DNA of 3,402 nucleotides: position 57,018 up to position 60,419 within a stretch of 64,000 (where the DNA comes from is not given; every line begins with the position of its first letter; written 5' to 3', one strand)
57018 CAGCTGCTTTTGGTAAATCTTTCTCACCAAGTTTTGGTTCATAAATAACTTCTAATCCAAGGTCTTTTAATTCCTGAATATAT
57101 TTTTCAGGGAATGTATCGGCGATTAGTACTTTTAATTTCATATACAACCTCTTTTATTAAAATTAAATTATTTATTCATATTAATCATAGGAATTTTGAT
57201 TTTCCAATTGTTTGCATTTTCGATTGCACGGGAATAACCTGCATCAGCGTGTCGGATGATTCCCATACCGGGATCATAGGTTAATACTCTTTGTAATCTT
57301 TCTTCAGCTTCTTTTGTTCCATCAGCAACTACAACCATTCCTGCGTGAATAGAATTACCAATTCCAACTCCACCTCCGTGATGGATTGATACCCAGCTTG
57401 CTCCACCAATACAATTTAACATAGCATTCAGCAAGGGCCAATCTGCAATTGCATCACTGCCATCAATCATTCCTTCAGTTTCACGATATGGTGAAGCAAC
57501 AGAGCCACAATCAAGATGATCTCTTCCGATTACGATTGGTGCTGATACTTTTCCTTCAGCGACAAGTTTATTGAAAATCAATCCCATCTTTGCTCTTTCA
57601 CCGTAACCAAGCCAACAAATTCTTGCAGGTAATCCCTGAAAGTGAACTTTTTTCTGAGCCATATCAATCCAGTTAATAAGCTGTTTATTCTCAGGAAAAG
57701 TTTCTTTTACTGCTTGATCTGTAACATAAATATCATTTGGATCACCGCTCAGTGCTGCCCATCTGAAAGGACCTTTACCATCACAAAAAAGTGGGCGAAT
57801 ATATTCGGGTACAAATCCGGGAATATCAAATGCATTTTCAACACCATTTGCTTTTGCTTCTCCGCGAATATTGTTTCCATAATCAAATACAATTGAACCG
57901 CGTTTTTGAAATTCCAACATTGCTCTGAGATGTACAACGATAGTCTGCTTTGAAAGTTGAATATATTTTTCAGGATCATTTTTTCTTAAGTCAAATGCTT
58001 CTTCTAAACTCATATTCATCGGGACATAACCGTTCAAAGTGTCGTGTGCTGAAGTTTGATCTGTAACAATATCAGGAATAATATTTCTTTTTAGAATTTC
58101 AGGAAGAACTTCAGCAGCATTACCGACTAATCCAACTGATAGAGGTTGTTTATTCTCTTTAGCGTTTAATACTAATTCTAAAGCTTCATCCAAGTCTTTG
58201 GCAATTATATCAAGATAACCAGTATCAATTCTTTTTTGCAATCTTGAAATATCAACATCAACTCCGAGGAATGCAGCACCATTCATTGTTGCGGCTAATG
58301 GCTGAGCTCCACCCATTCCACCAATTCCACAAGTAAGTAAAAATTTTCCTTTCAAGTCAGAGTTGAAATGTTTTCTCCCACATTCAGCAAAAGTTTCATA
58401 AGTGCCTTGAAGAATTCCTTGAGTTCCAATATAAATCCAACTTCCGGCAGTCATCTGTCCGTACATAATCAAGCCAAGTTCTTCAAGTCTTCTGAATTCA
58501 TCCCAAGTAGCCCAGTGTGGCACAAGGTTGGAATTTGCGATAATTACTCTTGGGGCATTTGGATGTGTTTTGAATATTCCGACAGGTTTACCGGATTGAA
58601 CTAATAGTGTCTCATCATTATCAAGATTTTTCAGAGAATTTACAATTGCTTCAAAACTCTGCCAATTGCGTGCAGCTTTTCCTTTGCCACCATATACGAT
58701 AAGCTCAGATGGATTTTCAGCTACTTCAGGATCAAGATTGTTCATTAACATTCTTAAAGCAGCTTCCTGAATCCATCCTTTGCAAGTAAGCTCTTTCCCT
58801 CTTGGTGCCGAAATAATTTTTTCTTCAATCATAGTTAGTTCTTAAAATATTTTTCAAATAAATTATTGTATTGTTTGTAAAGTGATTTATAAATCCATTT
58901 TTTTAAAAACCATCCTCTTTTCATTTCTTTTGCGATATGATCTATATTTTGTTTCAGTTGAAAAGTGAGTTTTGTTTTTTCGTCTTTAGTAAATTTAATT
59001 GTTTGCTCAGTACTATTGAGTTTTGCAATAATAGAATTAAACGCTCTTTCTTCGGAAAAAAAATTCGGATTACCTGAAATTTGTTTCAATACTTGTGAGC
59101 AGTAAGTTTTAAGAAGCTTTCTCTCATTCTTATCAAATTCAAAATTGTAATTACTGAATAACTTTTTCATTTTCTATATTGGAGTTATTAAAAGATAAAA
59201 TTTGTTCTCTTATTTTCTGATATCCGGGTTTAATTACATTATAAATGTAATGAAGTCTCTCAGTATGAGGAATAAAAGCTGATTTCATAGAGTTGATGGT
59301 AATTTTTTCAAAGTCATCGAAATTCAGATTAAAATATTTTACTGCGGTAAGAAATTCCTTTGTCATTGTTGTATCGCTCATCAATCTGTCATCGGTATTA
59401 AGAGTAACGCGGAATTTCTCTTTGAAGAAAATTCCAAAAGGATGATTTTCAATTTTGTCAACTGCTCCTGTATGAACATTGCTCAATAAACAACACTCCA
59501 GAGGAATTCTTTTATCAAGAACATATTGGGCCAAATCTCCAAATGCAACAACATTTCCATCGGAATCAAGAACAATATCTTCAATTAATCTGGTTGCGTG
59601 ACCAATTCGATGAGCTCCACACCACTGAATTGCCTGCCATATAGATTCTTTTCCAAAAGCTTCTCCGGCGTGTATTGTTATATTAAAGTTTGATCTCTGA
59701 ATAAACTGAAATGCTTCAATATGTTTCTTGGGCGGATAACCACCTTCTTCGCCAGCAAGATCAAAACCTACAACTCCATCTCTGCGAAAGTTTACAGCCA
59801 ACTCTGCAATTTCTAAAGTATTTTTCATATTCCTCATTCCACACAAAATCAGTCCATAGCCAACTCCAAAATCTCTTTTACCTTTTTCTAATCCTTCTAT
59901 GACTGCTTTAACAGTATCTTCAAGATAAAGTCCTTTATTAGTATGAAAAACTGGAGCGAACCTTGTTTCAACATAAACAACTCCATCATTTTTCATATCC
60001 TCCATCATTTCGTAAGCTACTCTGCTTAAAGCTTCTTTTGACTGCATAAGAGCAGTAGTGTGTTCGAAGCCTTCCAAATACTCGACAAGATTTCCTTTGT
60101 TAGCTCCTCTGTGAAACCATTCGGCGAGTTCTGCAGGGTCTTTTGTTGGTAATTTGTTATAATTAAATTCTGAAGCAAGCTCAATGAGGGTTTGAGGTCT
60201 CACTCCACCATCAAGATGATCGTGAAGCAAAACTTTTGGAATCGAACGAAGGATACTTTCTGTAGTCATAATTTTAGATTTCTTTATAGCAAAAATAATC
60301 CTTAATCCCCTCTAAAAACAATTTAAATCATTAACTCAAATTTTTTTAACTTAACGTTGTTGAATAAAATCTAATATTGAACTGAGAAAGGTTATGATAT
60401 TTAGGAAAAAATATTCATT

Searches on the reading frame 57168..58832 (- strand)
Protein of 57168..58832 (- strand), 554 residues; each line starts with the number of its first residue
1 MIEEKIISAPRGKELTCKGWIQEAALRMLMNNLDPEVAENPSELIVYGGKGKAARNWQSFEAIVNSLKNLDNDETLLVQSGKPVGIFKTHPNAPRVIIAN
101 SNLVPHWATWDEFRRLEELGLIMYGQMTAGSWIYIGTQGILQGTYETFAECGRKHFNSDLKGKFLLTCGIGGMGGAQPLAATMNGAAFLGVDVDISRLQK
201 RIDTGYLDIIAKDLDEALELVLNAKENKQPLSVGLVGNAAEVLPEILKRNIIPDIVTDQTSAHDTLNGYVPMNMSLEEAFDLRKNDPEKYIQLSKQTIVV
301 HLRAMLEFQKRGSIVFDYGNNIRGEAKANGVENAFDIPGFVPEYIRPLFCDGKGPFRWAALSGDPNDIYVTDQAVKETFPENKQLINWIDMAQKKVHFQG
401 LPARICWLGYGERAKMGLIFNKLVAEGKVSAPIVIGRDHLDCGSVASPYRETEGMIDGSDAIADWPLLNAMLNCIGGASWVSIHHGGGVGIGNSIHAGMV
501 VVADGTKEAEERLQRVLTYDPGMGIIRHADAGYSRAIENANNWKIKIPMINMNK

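Call 67: search_protein_families(library=pfam, proteins=[window:57168-58832:-], max_evalue=0.000001)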
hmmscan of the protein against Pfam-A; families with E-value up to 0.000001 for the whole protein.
window:57168-58832:- (554 aa): 3 families
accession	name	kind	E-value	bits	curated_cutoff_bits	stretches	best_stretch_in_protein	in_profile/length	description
PF17392.7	Urocanase_C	-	2e-97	324.7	23.6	1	347-541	1-195/196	Urocanase C-terminal domain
PF01175.24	Urocanase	-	3e-89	298.6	23.2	1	136-344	1-209/209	Urocanase Rossmann-like domain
PF17391.7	Urocanase_N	-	2.8e-63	211.9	23.2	1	7-133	1-127/127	Urocanase N-terminal domain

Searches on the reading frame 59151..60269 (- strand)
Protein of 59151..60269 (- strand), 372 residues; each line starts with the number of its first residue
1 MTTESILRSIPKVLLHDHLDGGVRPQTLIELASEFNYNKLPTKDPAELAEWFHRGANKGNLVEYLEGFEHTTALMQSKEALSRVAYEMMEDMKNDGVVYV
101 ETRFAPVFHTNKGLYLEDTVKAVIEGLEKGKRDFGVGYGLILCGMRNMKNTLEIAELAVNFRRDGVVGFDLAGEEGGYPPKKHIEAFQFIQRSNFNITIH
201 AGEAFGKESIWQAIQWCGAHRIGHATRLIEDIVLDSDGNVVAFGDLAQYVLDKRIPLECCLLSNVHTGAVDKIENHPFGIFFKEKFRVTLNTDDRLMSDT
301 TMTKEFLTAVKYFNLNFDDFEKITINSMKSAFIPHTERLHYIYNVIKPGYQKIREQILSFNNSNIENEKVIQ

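Call 67: search_protein_families(library=pfam, proteins=[window:59151-60269:-], max_evalue=0.000001)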
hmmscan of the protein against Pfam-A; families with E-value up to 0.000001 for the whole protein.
window:59151-60269:- (372 aa): 1 family
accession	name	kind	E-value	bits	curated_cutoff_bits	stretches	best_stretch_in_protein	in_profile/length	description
PF00962.28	A_deaminase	-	1.4e-97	327.2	27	1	11-346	1-328/330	Adenosine deaminase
